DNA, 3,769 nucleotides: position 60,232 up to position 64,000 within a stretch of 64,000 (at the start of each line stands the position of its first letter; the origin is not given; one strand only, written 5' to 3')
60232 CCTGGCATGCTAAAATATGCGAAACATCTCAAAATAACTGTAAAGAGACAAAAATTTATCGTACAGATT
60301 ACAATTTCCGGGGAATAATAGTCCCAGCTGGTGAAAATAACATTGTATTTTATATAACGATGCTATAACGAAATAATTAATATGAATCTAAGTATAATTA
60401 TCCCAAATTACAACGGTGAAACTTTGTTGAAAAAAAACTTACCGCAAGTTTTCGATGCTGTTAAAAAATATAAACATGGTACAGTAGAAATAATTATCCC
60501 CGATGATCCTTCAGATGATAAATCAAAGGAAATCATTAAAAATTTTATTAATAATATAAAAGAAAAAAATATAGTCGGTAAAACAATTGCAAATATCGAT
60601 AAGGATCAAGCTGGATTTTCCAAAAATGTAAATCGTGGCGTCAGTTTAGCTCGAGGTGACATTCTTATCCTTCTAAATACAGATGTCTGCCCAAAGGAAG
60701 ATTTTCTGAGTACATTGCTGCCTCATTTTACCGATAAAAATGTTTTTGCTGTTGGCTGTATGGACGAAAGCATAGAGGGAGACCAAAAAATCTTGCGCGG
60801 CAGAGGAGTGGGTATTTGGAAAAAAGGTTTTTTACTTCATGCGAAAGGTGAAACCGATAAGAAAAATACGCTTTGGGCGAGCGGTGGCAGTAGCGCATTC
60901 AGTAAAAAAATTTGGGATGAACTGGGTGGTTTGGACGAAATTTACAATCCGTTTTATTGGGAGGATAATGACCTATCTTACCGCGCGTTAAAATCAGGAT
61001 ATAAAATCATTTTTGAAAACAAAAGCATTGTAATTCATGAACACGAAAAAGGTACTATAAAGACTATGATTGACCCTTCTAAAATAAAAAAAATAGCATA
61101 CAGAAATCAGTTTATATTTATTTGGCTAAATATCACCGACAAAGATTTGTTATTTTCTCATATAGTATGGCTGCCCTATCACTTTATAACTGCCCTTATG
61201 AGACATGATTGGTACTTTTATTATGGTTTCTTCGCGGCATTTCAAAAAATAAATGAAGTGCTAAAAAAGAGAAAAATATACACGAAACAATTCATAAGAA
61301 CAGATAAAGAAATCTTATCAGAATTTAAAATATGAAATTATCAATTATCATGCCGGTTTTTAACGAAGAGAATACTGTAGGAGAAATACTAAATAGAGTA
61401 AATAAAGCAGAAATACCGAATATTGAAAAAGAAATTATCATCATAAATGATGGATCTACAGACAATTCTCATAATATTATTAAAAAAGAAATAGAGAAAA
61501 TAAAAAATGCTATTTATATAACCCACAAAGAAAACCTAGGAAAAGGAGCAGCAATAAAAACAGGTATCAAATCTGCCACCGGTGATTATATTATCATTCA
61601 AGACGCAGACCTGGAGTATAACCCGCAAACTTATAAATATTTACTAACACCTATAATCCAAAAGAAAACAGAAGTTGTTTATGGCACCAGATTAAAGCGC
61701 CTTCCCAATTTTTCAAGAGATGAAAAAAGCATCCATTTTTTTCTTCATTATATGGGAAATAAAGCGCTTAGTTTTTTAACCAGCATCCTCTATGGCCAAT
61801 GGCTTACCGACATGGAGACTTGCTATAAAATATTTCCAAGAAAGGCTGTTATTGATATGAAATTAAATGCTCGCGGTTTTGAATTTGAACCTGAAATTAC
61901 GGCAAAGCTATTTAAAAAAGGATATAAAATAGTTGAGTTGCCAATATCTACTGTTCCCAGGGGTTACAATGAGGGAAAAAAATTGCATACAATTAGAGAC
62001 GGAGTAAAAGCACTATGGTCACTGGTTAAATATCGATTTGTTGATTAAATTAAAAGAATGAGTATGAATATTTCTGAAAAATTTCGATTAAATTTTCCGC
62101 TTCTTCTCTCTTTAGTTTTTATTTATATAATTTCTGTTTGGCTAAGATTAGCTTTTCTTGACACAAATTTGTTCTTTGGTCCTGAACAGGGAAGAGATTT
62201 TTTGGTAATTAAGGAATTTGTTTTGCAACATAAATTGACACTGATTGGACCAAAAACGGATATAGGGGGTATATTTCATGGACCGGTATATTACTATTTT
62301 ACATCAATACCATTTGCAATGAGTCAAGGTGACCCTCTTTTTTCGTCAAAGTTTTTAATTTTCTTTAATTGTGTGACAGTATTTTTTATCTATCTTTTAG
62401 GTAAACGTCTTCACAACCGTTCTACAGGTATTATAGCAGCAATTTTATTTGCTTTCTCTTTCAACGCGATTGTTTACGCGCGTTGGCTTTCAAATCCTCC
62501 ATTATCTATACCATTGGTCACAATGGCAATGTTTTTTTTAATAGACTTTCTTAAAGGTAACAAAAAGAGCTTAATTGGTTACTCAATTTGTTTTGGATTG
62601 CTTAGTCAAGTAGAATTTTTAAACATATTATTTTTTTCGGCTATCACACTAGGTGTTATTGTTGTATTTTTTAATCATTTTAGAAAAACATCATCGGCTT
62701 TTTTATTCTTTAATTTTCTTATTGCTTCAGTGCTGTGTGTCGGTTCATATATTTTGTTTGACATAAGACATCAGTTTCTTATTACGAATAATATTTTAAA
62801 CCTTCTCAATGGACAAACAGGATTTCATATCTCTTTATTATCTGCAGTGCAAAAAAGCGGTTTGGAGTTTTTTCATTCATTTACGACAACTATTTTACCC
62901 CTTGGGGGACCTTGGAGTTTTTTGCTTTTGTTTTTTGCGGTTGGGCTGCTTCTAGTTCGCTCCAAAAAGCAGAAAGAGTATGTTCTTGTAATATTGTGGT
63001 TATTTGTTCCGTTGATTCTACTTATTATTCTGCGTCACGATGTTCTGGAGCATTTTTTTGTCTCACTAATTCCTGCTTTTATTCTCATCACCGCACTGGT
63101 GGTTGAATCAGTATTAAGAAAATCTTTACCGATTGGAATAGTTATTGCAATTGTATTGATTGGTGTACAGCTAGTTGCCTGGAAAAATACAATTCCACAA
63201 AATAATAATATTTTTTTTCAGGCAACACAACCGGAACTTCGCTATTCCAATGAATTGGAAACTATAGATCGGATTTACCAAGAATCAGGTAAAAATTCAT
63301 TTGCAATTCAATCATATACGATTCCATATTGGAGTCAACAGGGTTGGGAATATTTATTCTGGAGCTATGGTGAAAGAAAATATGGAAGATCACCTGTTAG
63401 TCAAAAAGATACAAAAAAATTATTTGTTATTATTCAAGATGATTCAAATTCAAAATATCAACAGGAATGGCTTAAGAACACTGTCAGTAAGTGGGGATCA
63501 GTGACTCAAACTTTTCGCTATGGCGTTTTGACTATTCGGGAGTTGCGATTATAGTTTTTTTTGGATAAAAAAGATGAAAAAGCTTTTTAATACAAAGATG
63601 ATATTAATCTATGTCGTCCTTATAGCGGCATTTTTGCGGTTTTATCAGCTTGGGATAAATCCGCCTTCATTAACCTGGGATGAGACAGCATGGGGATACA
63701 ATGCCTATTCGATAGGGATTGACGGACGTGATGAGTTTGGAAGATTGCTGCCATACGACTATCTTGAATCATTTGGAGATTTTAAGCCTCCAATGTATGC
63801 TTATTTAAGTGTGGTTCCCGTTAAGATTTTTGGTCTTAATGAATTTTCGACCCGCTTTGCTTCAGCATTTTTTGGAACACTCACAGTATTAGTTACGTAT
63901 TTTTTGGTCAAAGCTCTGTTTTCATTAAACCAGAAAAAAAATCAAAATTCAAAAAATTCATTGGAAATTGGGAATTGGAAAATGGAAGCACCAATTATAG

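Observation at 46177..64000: >17 kb surface-glycosylation locus with at least six GT-C membrane transferases, five GT2, one GT4 and a flippase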

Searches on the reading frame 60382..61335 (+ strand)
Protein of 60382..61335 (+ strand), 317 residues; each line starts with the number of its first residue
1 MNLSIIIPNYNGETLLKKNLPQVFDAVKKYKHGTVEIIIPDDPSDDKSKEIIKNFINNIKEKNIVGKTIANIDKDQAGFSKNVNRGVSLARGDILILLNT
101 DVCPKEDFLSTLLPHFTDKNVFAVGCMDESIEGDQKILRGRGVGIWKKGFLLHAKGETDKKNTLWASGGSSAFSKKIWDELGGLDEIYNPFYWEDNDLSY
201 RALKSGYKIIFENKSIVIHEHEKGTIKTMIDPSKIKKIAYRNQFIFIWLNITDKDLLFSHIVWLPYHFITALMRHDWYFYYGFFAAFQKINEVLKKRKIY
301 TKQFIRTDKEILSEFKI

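Call 5: search_protein_families(library=pfam, proteins=[window:60382-61335:+], max_evalue=0.01)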
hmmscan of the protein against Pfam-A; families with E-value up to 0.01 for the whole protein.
window:60382-61335:+ (317 aa): 6 families
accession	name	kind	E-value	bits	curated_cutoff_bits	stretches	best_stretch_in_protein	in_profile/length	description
PF00535.33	Glycos_transf_2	-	5.6e-22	78.9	23.3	1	4-180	1-166/168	Glycosyl transferase family 2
PF13641.12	Glyco_tranf_2_3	-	7.2e-14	52.8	27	1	3-223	3-215/230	Glycosyltransferase like family 2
PF10111.15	Glyco_tranf_2_2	-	7.9e-06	26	27.3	1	4-205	1-202/276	Glycosyltransferase like family 2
PF13632.12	Glyco_trans_2_3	-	0.00014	22.2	27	1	95-241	2-142/198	Glycosyl transferase family group 2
PF13506.12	Glyco_transf_21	-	0.0029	17.5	21.7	1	82-222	21-157/174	Glycosyl transferase family 21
PF02709.20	Glyco_transf_7C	-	0.0039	17.3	23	1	168-214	21-67/78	N-terminal domain of galactosyltransferase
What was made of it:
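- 60382..61335 (+): K: cytoplasmic GT2, paralogue of G. Pfam GT2 79 bits (call 5).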

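Call 6: search_protein_families(library=ncbifam, proteins=[window:60382-61335:+], max_evalue=0.01)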
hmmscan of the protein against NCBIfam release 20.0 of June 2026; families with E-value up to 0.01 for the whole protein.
window:60382-61335:+ (317 aa): 17 families
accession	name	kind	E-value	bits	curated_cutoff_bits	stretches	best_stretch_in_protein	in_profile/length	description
NF041875.1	EPS_EpsD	equivalog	3.5e-17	62.8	370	1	3-228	1-215/325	exopolysaccharide biosynthesis glycosyltransferase EpsD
TIGR03965.1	mycofact_glyco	equivalog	3.3e-13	49.3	280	1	3-126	76-189/467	mycofactocin biosynthesis glycosyltransferase MftF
TIGR04283.1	glyco_like_mftF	equivalog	4.2e-13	49.4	182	1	3-216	1-182/221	TIGR04283 family arsenosugar biosynthesis glycosyltransferase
NF007482.0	PRK10073.1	equivalog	9.6e-12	44.5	423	1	2-115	7-109/334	glycosyltransferase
NF038299.1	EPS_HpsN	equivalog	3.6e-11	42.6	425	1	2-121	2-112/317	hormogonium polysaccharide biosynthesis glycosyltransferase HpsN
NF050050.1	ProtGlycPglI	equivalog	5.3e-10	39.2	500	1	2-143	3-136/306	GalNAc(5)-diNAcBac-PP-undecaprenol beta-1,3-glucosyltransferase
NF038302.1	EPS_HpsE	equivalog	7.1e-10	38.3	300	1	1-113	1-108/307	hormogonium polysaccharide biosynthesis glycosyltransferase HpsE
TIGR03937.1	PgaC_IcaA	equivalog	1.3e-08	34.3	422.3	1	3-216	47-247/407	poly-beta-1,6-N-acetyl-D-glucosamine synthase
NF047683.1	TeichurnBiosyTuaG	equivalog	1.3e-07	31.6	400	1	3-123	8-117/252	teichuronic acid biosynthesis protein TuaG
NF041394.1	GtaseAglG_Halo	equivalog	1.8e-07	30.7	440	1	1-185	1-175/304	glucosyl-dolichyl phosphate glucuronosyltransferase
NF047588.1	GlcsyltransPgfSStrep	equivalog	1.6e-06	27.6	500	1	1-117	1-111/308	glycosyltransferase PgfS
NF007986.1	PRK10714.1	equivalog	1.1e-05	24.7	529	1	2-103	7-102/316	undecaprenyl-phosphate 4-deoxy-4-formamido-L-arabinose transferase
NF050819.1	PolSacchBiosHfsG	equivalog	0.00012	21.4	500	1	3-115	14-116/302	polysaccharide biosynthesis protein HfsG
TIGR03472.1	HpnI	equivalog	0.00039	19.4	310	1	25-216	61-249/373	bacteriohopanetetrol glucosamine biosynthesis glycosyltransferase HpnI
NF010496.0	PRK13915.1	equivalog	0.003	16.7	262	1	2-121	32-148/307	glucosyl-3-phosphoglycerate synthase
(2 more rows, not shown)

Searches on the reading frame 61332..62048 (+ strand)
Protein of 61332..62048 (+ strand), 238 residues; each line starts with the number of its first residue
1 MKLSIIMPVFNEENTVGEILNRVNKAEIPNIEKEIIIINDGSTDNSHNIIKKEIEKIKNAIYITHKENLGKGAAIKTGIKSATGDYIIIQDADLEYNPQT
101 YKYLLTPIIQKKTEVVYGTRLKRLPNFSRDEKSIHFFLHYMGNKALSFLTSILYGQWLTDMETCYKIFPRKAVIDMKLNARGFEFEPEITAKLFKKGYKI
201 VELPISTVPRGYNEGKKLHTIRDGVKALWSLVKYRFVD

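Call 5: search_protein_families(library=pfam, proteins=[window:61332-62048:+], max_evalue=0.01)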
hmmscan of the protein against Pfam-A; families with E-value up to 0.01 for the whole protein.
window:61332-62048:+ (238 aa): 3 families
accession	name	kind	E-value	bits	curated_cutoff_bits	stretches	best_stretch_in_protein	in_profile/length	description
PF00535.33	Glycos_transf_2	-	6.1e-36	124.3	23.3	1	4-173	1-164/168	Glycosyl transferase family 2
PF10111.15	Glyco_tranf_2_2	-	6.2e-08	32.9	27.3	1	4-106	1-104/276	Glycosyltransferase like family 2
PF13641.12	Glyco_tranf_2_3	-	3.5e-05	24.4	27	1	3-119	3-121/230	Glycosyltransferase like family 2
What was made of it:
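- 61332..62048 (+): L: soluble Dpm1-like GT2 (238 aa), a probable polyprenyl-phosphate-sugar synthase placed directly upstream of PMT-type GT-C genes. Pfam GT2 124 bits (call 5).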

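Call 6: search_protein_families(library=ncbifam, proteins=[window:61332-62048:+], max_evalue=0.01)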
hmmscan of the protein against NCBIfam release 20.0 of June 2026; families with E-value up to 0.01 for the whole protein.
window:61332-62048:+ (238 aa): 27 families (the best 25 are shown)
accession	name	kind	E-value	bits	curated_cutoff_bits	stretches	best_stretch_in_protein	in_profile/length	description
TIGR04182.1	glyco_TIGR04182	equivalog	1.2e-32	113.5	325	1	3-233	2-216/293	S-layer glycoprotein N-glycosyltransferase AglJ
NF007482.0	PRK10073.1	equivalog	7.8e-21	74.4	423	1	2-113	7-115/334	glycosyltransferase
TIGR03937.1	PgaC_IcaA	equivalog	1.7e-20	73.3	422.3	1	2-111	46-153/407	poly-beta-1,6-N-acetyl-D-glucosamine synthase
NF047588.1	GlcsyltransPgfSStrep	equivalog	4.8e-19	68.7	500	1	1-173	1-164/308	glycosyltransferase PgfS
NF007986.1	PRK10714.1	equivalog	1.1e-17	64.1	529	1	2-214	7-207/316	undecaprenyl-phosphate 4-deoxy-4-formamido-L-arabinose transferase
NF058614.1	PPMAGASynPpgS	equivalog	3.1e-16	59.5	370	1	5-218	4-207/226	polyprenyl-phospho-N-acetylgalactosaminyl synthase PpgS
NF041875.1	EPS_EpsD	equivalog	7e-15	55.2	370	1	3-119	1-115/325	exopolysaccharide biosynthesis glycosyltransferase EpsD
NF010496.0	PRK13915.1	equivalog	1.7e-13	50.4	262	1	2-114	32-149/307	glucosyl-3-phosphoglycerate synthase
NF041391.1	DPhHxTase_Halo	equivalog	8.9e-13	47.7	375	1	7-230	1-204/213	dolichyl-phosphate hexose transferase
TIGR04283.1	glyco_like_mftF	equivalog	1e-12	48.1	182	1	3-118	1-106/221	TIGR04283 family arsenosugar biosynthesis glycosyltransferase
TIGR03111.1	glyc2_xrt_Gpos1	hypoth_equivalog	1.2e-11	44.1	363.95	1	3-106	51-154/439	TIGR03111 family XrtG-associated glycosyltransferase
NF047683.1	TeichurnBiosyTuaG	equivalog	1.4e-10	41.2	400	1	3-105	8-108/252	teichuronic acid biosynthesis protein TuaG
NF053739.1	GlytfEpsEBac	equivalog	1.4e-09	37.3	450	1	2-93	2-92/265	glycosyltransferase EpsE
NF038302.1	EPS_HpsE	equivalog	5.2e-09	35.5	300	1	1-93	1-96/307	hormogonium polysaccharide biosynthesis glycosyltransferase HpsE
TIGR03965.1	mycofact_glyco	equivalog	1.3e-07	30.9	280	1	3-113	76-184/467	mycofactocin biosynthesis glycosyltransferase MftF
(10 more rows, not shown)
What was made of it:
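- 61332..62048 (+): AglJ 113 bits, plus ArnC, PpgS and Dol-P-hexose transferase hits (call 6).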

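Call 18: find_encoding_contigs(protein=window:61332-62048:+, flank=10000, max_places=4)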
Protein window:61332-62048:+ (238 aa): no gene with exactly this product is on record in the collection.

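Call 53: search_solved_structures(query=window:61332-62048:+, max_evalue=0.001)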
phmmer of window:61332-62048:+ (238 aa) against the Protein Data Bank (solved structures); distinct sequences matched with E-value up to 0.001: 34.
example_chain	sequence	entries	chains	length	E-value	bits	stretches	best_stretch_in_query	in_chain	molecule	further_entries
9hwj_A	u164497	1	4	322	2e-14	56.9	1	2-216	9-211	Undecaprenyl-phosphate 4-deoxy-4-formamido-L-arabinose transferase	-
5mlz_A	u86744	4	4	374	2e-13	53.6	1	1-234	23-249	Dolichol monophosphate mannose synthase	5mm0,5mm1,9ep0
5hea_A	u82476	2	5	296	2.4e-13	53.3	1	3-114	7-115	Putative glycosyltransferase (GalT1)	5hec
9bhc_C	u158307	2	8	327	6e-13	52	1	2-147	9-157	Undecaprenyl-phosphate 4-deoxy-4-formamido-L-arabinose transferase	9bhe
8vxh_A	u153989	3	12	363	7.8e-13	51.6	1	2-146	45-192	Undecaprenyl-phosphate 4-deoxy-4-formamido-L-arabinose transferase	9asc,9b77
5tze_C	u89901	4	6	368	1.3e-11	47.7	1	1-108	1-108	Glycosyl transferase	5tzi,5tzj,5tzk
5tz8_A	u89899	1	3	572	2.6e-11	46.7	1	1-107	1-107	Glycosyl transferase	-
6p61_A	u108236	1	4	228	9.8e-11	44.8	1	3-101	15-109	Glycosyltransferase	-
2z87_A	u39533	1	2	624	4e-10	42.8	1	3-102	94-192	Chondroitin synthase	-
2z86_A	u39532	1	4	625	4e-10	42.8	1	3-102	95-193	Chondroitin synthase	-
5ekp_C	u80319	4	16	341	1.6e-09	40.8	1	2-124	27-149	Uncharacterized glycosyltransferase sll0501 | Glycosyltransferase sll0501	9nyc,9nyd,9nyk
5eke_A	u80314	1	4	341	1.6e-09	40.8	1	2-124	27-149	Uncharacterized glycosyltransferase sll0501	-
9nye_A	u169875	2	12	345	1.7e-09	40.8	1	2-124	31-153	Glycosyltransferase sll0501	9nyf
3bcv_A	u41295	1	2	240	3.2e-09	39.9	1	2-124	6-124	Putative glycosyltransferase protein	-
6yv7_B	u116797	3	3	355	2.8e-08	36.7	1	3-95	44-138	Glycosyl transferase, family 2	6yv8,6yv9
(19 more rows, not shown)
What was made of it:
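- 61332..62048 (+): Full-length PDB matches to ArnC 9hwj (2e-14) and PfDPMS 5mlz (2e-13) (call 53).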

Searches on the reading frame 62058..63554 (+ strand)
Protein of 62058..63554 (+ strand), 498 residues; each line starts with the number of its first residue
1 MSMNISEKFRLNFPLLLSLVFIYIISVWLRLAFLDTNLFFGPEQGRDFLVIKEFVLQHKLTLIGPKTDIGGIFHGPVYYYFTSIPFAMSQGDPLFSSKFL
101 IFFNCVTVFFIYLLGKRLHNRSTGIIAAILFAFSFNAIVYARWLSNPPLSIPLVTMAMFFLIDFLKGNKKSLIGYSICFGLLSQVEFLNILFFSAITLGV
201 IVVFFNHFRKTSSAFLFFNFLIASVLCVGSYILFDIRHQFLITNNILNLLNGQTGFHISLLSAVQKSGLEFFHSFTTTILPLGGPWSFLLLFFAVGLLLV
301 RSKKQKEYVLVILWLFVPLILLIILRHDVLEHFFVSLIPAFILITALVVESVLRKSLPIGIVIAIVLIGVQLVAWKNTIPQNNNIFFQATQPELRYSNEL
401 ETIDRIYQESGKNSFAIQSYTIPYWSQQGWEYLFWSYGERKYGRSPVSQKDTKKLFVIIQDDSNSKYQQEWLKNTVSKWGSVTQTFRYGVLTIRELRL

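Call 5: search_protein_families(library=pfam, proteins=[window:62058-63554:+], max_evalue=0.01)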
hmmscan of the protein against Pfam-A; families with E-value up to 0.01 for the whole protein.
window:62058-63554:+ (498 aa): 1 family
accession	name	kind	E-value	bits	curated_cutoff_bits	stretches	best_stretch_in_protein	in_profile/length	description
PF13231.12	PMT_2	-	2.7e-07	31.4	26.1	1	74-226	2-153/160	Dolichyl-phosphate-mannose-protein mannosyltransferase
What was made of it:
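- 62058..63554 (+): M: GT-C, PMT_2 type, 498 aa, conserved D47. PMT_2 31.4 bits against cut-off 26.1 (call 5).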

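Call 6: search_protein_families(library=ncbifam, proteins=[window:62058-63554:+], max_evalue=0.01)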
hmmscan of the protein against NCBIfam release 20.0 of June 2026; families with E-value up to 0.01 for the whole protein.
window:62058-63554:+ (498 aa): 2 families
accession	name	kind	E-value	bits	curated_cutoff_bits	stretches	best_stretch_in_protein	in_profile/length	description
TIGR03663.1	TIGR03663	subfamily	0.00045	19.3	126.25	1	20-433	5-423/435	flippase activity-associated protein Agl23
TIGR04154.1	archaeo_STT3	subfamily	0.0052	15.2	450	1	104-134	106-136/831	oligosaccharyl transferase, archaeosortase A system-associated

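Call 13: find_encoding_contigs(protein=window:62058-63554:+, flank=10000, max_places=6)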
Protein window:62058-63554:+ (498 aa): no gene with exactly this product is on record in the collection.

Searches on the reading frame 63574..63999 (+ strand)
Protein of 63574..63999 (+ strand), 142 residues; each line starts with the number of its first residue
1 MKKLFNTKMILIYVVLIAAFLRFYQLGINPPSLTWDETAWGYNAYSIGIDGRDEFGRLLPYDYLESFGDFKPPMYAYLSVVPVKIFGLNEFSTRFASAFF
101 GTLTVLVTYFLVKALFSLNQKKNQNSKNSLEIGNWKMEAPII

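Call 5: search_protein_families(library=pfam, proteins=[window:63574-63999:+], max_evalue=0.01)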
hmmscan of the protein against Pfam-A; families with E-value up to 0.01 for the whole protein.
window:63574-63999:+ (142 aa): 2 families
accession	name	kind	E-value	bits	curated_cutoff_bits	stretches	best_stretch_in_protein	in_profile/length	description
PF02366.24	PMT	-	1.1e-07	32.1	22.7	1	15-115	4-107/245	Dolichyl-phosphate-mannose-protein mannosyltransferase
PF13231.12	PMT_2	-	7.9e-07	29.9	26.1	1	71-117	2-48/160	Dolichyl-phosphate-mannose-protein mannosyltransferase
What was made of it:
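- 63574..64000 (+): N: first 142 aa of a PMT/PMT_2-type GT-C of about 560 aa, cut by the window end. Has a 'WDE' loop (D36, E37) and a 'DFKPP' motif. PMT 32.1 and PMT_2 29.9 bits (call 5).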
